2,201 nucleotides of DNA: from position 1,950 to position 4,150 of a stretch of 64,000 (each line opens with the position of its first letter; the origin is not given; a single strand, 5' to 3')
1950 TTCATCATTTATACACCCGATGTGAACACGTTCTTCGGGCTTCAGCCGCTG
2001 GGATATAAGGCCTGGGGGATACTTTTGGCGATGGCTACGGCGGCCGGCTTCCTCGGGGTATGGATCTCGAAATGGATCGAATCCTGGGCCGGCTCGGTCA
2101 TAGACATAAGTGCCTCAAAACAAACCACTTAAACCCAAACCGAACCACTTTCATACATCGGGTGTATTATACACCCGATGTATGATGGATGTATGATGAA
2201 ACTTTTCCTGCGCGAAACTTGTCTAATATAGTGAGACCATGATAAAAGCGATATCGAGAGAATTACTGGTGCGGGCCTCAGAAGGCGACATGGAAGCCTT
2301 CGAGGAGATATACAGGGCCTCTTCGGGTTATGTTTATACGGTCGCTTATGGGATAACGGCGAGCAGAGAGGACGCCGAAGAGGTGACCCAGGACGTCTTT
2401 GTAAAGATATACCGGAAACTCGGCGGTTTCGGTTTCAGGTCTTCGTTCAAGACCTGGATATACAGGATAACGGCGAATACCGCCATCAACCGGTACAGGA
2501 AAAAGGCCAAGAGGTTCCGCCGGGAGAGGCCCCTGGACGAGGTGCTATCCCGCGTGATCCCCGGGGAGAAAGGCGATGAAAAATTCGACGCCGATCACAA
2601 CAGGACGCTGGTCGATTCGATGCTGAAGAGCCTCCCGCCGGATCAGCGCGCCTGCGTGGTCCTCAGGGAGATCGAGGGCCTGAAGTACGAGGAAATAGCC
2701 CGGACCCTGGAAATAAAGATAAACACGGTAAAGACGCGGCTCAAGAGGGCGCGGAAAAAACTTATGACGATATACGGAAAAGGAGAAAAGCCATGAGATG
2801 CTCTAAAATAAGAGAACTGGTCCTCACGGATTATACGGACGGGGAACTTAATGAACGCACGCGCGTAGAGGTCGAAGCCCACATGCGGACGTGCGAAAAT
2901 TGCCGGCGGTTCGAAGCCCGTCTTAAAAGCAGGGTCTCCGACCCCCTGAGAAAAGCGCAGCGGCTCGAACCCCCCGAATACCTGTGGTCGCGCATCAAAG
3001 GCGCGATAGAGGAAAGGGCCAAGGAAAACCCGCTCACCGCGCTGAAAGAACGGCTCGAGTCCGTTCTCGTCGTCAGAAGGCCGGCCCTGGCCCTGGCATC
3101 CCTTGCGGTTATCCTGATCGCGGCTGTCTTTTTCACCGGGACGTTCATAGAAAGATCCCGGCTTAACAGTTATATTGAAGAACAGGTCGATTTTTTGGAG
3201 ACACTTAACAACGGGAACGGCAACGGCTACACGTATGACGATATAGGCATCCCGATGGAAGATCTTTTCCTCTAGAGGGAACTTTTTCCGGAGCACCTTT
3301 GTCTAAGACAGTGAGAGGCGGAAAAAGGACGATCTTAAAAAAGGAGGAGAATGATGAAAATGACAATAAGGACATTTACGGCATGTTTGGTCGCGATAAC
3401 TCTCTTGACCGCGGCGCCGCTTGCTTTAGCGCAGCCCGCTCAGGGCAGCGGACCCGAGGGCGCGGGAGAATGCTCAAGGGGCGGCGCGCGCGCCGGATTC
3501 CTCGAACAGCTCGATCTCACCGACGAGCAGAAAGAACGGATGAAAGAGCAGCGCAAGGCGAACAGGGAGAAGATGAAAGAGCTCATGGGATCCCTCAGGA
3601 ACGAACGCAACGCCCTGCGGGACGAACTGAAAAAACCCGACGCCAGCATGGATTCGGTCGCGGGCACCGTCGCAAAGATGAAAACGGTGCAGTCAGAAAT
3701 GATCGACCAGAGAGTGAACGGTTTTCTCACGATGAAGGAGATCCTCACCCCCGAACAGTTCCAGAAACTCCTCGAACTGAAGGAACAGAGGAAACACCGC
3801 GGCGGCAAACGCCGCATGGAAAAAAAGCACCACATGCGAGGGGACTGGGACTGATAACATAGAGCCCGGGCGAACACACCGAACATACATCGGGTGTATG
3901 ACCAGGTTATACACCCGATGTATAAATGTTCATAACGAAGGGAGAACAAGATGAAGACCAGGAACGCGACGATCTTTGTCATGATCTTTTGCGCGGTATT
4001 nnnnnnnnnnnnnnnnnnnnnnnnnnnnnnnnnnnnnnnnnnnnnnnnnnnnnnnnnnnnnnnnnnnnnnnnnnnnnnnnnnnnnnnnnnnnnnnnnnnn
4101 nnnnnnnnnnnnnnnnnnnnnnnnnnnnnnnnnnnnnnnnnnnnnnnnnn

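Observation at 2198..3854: Self-contained envelope-stress module: autoregulated ECF sigma / zf-HC2 anti-sigma / CpxP-Spy-like gene, each behind a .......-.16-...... promoter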

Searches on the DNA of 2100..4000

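Call 59: search_rna_families(source=window, start=2100, end=4000, threshold=evalue, max_evalue=1)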
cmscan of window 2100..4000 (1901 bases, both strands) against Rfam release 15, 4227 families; matches with E-value up to 1: 2.
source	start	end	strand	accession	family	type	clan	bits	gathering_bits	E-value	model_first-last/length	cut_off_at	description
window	3884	3924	-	RF04240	mir-4716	Gene; miRNA;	-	21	76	0.34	1-84/84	no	mir-4716 microRNA precursor family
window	3884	3924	+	RF04240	mir-4716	Gene; miRNA;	-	20.8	76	0.39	1-84/84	no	mir-4716 microRNA precursor family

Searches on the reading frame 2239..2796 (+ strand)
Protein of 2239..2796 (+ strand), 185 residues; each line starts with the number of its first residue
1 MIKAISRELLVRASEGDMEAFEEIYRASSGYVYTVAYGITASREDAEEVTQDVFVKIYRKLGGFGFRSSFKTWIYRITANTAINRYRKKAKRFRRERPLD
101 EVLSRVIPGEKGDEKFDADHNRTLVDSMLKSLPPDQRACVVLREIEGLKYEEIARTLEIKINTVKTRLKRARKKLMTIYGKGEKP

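Call 5: search_protein_families(library=pfam, proteins=[window:2239-2796:+], max_evalue=0.01)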
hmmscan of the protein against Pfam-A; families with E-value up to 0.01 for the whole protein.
window:2239-2796:+ (185 aa): 7 families
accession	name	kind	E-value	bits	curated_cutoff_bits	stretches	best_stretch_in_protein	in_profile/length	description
PF08281.18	Sigma70_r4_2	-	2.5e-20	72.3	25.7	1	124-175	3-54/54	Sigma-70, region 4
PF04542.20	Sigma70_r2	-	9.6e-16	57.8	24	1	25-91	2-70/71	Sigma-70 region 2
PF04545.22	Sigma70_r4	-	3.5e-11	42.9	24.1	1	129-175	2-48/50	Sigma-70, region 4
PF07638.17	Sigma70_ECF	-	8.1e-07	29.5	21.1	1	125-176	127-180/185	ECF sigma factor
PF00196.25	GerE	-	0.00044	20.3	23.5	1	137-175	6-45/57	Bacterial regulatory proteins, luxR family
PF13384.12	HTH_23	-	0.0012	19.1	24.6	1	135-171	5-41/50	Homeodomain-like domain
PF00745.25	GlutR_dimer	-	0.006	17.3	22.9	0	69-107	12-49/99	Glutamyl-tRNAGlu reductase, dimerisation domain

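Call 9: find_encoding_contigs(protein=window:2239-2796:+, flank=6000, max_places=6)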
Protein window:2239-2796:+ (185 aa): no gene with exactly this product is on record in the collection.

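Call 10: search_protein_families(library=ncbifam, proteins=[window:2239-2796:+], max_evalue=0.01)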
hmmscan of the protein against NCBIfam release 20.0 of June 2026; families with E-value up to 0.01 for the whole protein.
window:2239-2796:+ (185 aa): 100 families (the best 25 are shown)
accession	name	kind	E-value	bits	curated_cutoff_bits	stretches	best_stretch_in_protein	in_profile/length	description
NF008888.0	PRK11922.1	equivalog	6.4e-35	120.9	204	1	6-175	17-192/231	RNA polymerase sigma factor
NF007229.0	PRK09647.1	equivalog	1e-34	119.8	265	1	14-176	39-199/220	RNA polymerase sigma factor SigE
TIGR02937.1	sigma70-ECF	superfamily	9.3e-33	113.2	42.9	1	19-175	1-161/165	sigma-70 family RNA polymerase sigma factor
TIGR02985.1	Sig70_bacteroi1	subfamily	3.3e-32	112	126.4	1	19-175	1-158/162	RNA polymerase sigma-70 factor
NF009166.1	PRK12513.1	equivalog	3.6e-32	111.6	206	1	8-176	11-183/193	RNA polymerase sigma factor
NF058625.1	sigma_PG0214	equivalog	3.1e-31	108.4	130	1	18-180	3-162/170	GFO_1088 family ECF-type sigma factor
NF007225.0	PRK09643.1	equivalog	3.4e-31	108.5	190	1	7-178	15-181/204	RNA polymerase sigma factor SigM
NF009171.0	PRK12518.1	equivalog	5.4e-31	107.9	208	1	5-177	13-182/191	RNA polymerase sigma factor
TIGR02950.1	SigM_subfam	subfamily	3.6e-29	101.7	147.95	1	21-178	2-157/159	RNA polymerase sigma factor, SigM family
NF007223.0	PRK09641.1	equivalog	6.5e-29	101.1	209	1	6-176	5-181/187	RNA polymerase sigma factor SigW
TIGR02983.1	SigE-fam_strep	subfamily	5.5e-28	97.9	141.55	1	17-176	4-155/162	SigE family RNA polymerase sigma factor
NF004113.0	PRK05602.1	equivalog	1.5e-27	96.6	208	1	7-177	33-199/211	RNA polymerase sigma factor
NF007216.0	PRK09638.1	equivalog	3.4e-26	92.1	194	1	7-177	6-172/180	RNA polymerase sigma factor SigY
TIGR02939.1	RpoE_Sigma70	equivalog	3.5e-26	92.4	236.15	1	5-174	6-181/190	RNA polymerase sigma factor RpoE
NF007228.0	PRK09646.1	subfamily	1.1e-25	90.4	226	1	7-176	18-187/194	ECF RNA polymerase sigma factor SigK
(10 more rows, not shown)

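Call 11: find_homologous_proteins(query=window:2239-2796:+, max_evalue=1e-10)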
Query window:2239-2796:+ (185 aa): 1194 proteins with E <= 1e-10 among 1408 candidates; the best 120 are listed.
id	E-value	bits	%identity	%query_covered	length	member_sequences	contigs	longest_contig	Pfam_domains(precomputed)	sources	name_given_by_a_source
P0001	7.4e-104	363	100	91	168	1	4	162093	PF07638.18,PF04545.23,PF04542.21,PF08281.19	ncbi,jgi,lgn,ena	-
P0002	1.9e-63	231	60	97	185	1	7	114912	PF13384.13,PF07638.18,PF04545.23,PF04542.21,PF08281.19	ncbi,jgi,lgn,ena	-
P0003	5.8e-63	230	61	98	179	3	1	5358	PF13384.13,PF07638.18,PF04545.23,PF04542.21,PF08281.19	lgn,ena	-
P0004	6.3e-63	230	59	96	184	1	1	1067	PF07638.18,PF04545.23,PF04542.21,PF08281.19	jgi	jgi:RNA polymerase sigma-70 factor (ECF subfamily)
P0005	8.0e-63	229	61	98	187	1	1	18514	PF13384.13,PF07638.18,PF04545.23,PF04542.21,PF08281.19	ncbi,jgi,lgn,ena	ncbi:MAG: sigma-70 family RNA polymerase sigma factor [Candidatus Omnitrophota bacterium]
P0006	5.2e-62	227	60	97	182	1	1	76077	PF07638.18,PF04545.23,PF04542.21,PF08281.19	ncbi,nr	ncbi:MAG: RNA polymerase sigma factor [Candidatus Omnitrophota bacterium]|nr:RNA polymerase sigma fa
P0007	5.8e-62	227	61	99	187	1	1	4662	PF13384.13,PF07638.18,PF04545.23,PF04542.21,PF08281.19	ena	-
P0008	1.6e-61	225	61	97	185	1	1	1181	PF07638.18,PF04545.23,PF04542.21,PF08281.19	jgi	jgi:RNA polymerase sigma-70 factor (ECF subfamily)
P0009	4.8e-61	224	59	99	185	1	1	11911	PF07638.18,PF04545.23,PF04542.21,PF08281.19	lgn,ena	-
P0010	8.1e-61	223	57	98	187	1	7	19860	PF13384.13,PF04545.23,PF04542.21,PF08281.19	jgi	jgi:RNA polymerase sigma-70 factor, ECF subfamily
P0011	9.1e-61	223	59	97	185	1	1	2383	PF13384.13,PF04545.23,PF04542.21,PF08281.19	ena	-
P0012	5.2e-60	220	58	99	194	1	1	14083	PF13384.13,PF04545.23,PF04542.21,PF08281.19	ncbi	ncbi:MAG: RNA polymerase sigma factor [Candidatus Omnitrophota bacterium]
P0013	2.2e-59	218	56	96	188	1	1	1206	PF13384.13,PF07638.18,PF04545.23,PF04542.21,PF08281.19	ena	-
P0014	3.5e-59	218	58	95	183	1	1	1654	PF07638.18,PF04545.23,PF04542.21,PF08281.19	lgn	-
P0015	6.9e-59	217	59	95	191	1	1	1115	PF07638.18,PF04545.23,PF04542.21,PF08281.19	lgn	-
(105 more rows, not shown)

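Call 14: find_related_loci(query=A1, collection=genome_contigs, flank=4000)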
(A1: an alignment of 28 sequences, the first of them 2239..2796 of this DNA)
Query A1 (185 aa) in genome_contigs; peptide patterns used: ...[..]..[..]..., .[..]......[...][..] (x = any residue, [..] = any of these).
599 stretches matched a pattern (row limit reached: there are more); 502 encode a relative of the query (tblastn E <= 1e-3); the best 80 are kept; 80 distinct loci.
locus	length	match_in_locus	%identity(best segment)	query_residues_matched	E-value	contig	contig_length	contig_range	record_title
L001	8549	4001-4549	55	5-184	3e-64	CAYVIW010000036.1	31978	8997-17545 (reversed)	MAG TPA_asm: uncultured Planctomycetia bacterium isolate SRP067234_co1_337 genome assembly, contig: k99_977078, whole ge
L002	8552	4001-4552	54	2-182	2e-62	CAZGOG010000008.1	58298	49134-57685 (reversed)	MAG TPA_asm: uncultured Planctomycetia bacterium isolate binchicken_co334_259 genome assembly, contig: NODE_752_length_5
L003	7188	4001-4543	52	5-185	2e-60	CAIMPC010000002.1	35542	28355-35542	MAG: Candidatus Omnitrophica bacterium isolate AM5_bin-0158 genome assembly, contig: bin-0158:02/73, whole genome shotgu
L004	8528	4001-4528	54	1-178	2e-60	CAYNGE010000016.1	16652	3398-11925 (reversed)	MAG TPA_asm: uncultured Planctomycetales bacterium isolate binchicken_co162_605 genome assembly, contig: NODE_7990_lengt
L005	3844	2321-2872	51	2-185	5e-59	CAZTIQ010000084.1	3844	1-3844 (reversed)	MAG TPA_asm: uncultured Planctomycetia bacterium isolate binchicken_co243_251 genome assembly, contig: NODE_24734_length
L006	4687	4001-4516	53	2-178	4e-58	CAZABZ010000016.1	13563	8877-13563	MAG TPA_asm: uncultured Planctomycetales bacterium isolate binchicken_co3_599 genome assembly, contig: NODE_14697_length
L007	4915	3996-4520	55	8-182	2e-57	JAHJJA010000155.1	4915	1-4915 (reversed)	MAG: Candidatus Omnitrophota bacterium isolate Modern_marine_rock_biofilm.mb.15 Modern_marine_rock.mb.15_k141_815743, wh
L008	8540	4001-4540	52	1-182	3e-57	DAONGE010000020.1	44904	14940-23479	MAG TPA_asm: Candidatus Omnitrophota bacterium isolate AMR_MDS_3825 NODE_741_length_44904_cov_7.319517, whole genome sho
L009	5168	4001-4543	49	2-182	3e-57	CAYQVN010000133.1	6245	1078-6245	MAG TPA_asm: uncultured Nitrospirota bacterium isolate binchicken_co275_510 genome assembly, contig: NODE_22542_length_6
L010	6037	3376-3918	49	2-181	2e-55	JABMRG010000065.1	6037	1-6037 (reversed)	MAG: Candidatus Omnitrophota bacterium isolate bin.468 k141_2508285, whole genome shotgun sequence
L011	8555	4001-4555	50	2-185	5e-55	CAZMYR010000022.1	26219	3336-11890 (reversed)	MAG TPA_asm: uncultured Planctomycetia bacterium isolate binchicken_co34_514 genome assembly, contig: NODE_2799_length_2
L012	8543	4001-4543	50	2-182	5e-55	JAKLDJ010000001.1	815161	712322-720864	MAG: Candidatus Omnitrophota bacterium isolate RA.bin107 RA.bin107_1, whole genome shotgun sequence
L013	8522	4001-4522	52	5-178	1e-54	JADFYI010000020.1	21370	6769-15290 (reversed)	MAG: Candidatus Omnitrophota bacterium isolate nDJH6bin28 nDJH6_bin28_NODE_1871_length_21370_cov_4.014309, whole genome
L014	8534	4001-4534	51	5-182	9e-54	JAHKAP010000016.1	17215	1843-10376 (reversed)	MAG: Candidatus Omnitrophota bacterium isolate Undefined_mixed_planktonic.mb.47 Undefined_mixed_pl.mb.47_k141_283310, wh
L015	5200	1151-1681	49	2-178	9e-54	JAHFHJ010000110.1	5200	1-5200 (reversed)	MAG: Candidatus Omnitrophota bacterium isolate nzgw336 NODE_63016_length_5201_cov_10.005709, whole genome shotgun sequen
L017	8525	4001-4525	48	2-178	6e-53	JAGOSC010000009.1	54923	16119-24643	MAG: Candidatus Omnitrophota bacterium isolate Gw_Eff_bin_307 Gw_Eff_893_length_54923_cov_5.757811, whole genome shotgun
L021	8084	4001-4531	51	2-178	1e-52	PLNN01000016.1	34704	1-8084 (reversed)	MAG: Candidatus Omnitrophota bacterium isolate fen_1320 73.20120800_E1X.39_contig_7987, whole genome shotgun sequence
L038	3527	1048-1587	48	2-182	1e-49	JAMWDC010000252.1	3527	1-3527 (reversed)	MAG: Candidatus Omnitrophota bacterium isolate QZM4_2.bins.380.Tibet NODE_104154_length_3527_cov_0.985000, whole genome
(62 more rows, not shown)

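Call 33: search_protein_families(library=pfam, proteins=[L012:3304-3891:+, L007:3432-3968:+, L017:3297-3926:+, L038:149-913:+, L013:3444-3860:+, L005:1810-2199:-, L021:6867-8084:+, L017:7234-8496:+], max_evalue=0.05)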
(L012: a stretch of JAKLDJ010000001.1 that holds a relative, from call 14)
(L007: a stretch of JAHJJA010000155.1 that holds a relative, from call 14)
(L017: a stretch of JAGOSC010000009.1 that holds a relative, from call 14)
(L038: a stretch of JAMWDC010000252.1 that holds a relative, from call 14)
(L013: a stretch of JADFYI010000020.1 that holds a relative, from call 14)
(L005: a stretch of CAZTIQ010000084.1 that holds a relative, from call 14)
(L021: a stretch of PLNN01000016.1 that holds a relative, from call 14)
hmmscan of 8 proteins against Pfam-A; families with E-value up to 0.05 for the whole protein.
L012:3304-3891:+ (195 aa): 2 families
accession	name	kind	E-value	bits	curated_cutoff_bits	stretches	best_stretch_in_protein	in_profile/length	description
PF20125.4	DUF6515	-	5.2e-14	52.9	24.9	1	52-127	60-133/179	Family of unknown function (DUF6515)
PF10917.13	Fungus-induced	-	0.01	16.6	24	1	19-58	11-49/50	Fungus-induced protein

L007:3432-3968:+ (178 aa): 1 family
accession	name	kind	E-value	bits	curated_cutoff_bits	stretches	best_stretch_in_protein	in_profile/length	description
PF20125.4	DUF6515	-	5e-15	56.2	24.9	1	37-119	51-133/179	Family of unknown function (DUF6515)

L017:3297-3926:+ (209 aa): 2 families
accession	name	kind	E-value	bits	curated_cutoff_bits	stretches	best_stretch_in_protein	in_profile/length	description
PF20125.4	DUF6515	-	0.00015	22.1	24.9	1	58-131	20-90/179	Family of unknown function (DUF6515)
PF18887.5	MBG_3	-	0.023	15.2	25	1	136-171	3-38/72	MBG domain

L038:149-913:+ (254 aa): 1 family
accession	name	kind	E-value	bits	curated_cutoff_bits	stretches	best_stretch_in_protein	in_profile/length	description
PF20125.4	DUF6515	-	6.3e-13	49.4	24.9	1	38-131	41-134/179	Family of unknown function (DUF6515)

L013:3444-3860:+ (138 aa): 9 families
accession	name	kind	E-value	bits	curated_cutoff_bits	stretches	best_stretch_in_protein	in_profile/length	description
PF17749.6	MIP-T3_C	-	0.00085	19.8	25.8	1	39-109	38-108/154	Microtubule-binding protein MIP-T3 C-terminal region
PF13801.11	Metal_resist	-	0.0012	19.5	29.2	1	7-106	5-107/125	Heavy-metal resistance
PF17675.6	APG6_N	-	0.0031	18.4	45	1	36-106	45-116/132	Apg6 coiled-coil region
PF05667.16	CCDC22_CC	-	0.0046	16.6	39.2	1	41-97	208-265/477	CCDC22 protein coiled-coil region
PF21773.2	ODAD1_CC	-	0.006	16.1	27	1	36-93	229-286/287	ODAD1 central coiled coil region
PF07160.18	SKA1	-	0.013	15.8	29.6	1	38-128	34-123/243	Spindle and kinetochore-associated protein 1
PF08614.16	ATG16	-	0.015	15.9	33.7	1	36-107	80-151/200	Autophagy protein 16 (ATG16)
PF25762.1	HAUS1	-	0.026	14.8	40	1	40-91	145-196/236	HAUS augmin-like complex subunit 1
PF25785.1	TPR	-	0.04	14.7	27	1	39-101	2-66/110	Nucleoprotein TPR-like domain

L005:1810-2199:- (129 aa): 1 family
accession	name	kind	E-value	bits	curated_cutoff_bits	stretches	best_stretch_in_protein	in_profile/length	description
PF00937.23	CoV_nucleocap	-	0.0038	16.8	30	1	52-85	136-169/342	Coronavirus nucleocapsid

L021:6867-8084:+ (406 aa): 2 families
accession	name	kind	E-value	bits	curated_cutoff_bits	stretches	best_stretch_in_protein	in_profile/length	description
PF02321.23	OEP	-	1.3e-39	136.4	22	2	41-240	3-186/187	Outer membrane efflux protein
PF04360.17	Serglycin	-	0.016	15.6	30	1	89-118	85-114/149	Serglycin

L017:7234-8496:+ (420 aa): 3 families
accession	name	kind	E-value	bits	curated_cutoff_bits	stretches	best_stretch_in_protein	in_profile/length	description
PF02321.23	OEP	-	3.6e-55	187.1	22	2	235-412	6-187/187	Outer membrane efflux protein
PF23243.1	HEAT_HEATR1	-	0.0076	16.6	27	1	101-158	117-172/195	HEATR1-like, HEAT repeats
PF12202.14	OSR1_C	-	0.035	14.7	22.4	0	330-386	3-58/63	Oxidative-stress-responsive kinase 1 C-terminal domain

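Call 39: search_solved_structures(query=window:2239-2796:+, max_evalue=0.00001)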
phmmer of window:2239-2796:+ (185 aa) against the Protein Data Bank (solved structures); distinct sequences matched with E-value up to 0.00001: 21.
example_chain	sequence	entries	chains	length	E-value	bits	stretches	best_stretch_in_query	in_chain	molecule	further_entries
9m9d_F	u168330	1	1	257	1.7e-26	96.5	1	15-176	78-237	ECF RNA polymerase sigma factor SigE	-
9m9e_F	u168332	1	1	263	1.8e-26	96.4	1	15-176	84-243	ECF RNA polymerase sigma factor SigE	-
9m98_F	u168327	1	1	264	1.8e-26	96.4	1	15-176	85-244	ECF RNA polymerase sigma factor SigE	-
6in7_B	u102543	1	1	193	4.2e-21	78.9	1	7-174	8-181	RNA polymerase sigma-H factor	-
8z6g_B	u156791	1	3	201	4.8e-21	78.7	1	7-174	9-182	RNA polymerase sigma factor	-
1or7_A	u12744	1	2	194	1.2e-19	74.2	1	8-174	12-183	RNA polymerase sigma-E factor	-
6jbq_F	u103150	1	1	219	1.8e-19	73.6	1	8-174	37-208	ECF RNA polymerase sigma-E factor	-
5wuq_A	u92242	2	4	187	1.9e-19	73.6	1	9-175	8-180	ECF RNA polymerase sigma factor SigW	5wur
6jcy_F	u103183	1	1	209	2.6e-19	73.1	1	32-177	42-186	ECF RNA polymerase sigma factor SigH,ECF RNA polymerase sigma factor SigE,ECF RNA polymera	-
5zx2_F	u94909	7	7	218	3e-17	66.4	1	32-177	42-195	ECF RNA polymerase sigma factor SigH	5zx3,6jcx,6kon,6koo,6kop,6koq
7qh5_A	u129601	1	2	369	1.9e-13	54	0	34-86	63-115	RNA polymerase sigma factor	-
4nqw_A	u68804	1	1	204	2.4e-13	53.7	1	9-175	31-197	ECF RNA polymerase sigma factor SigK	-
4cxf_A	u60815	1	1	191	1.9e-11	47.5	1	7-178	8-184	RNA POLYMERASE SIGMA FACTOR CNRH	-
5uxx_A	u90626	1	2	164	3.2e-11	46.8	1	36-177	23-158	RNA polymerase sigma factor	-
6dxo_A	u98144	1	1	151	7.2e-11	45.6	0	8-87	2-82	RNA polymerase ECF-subfamily sigma factor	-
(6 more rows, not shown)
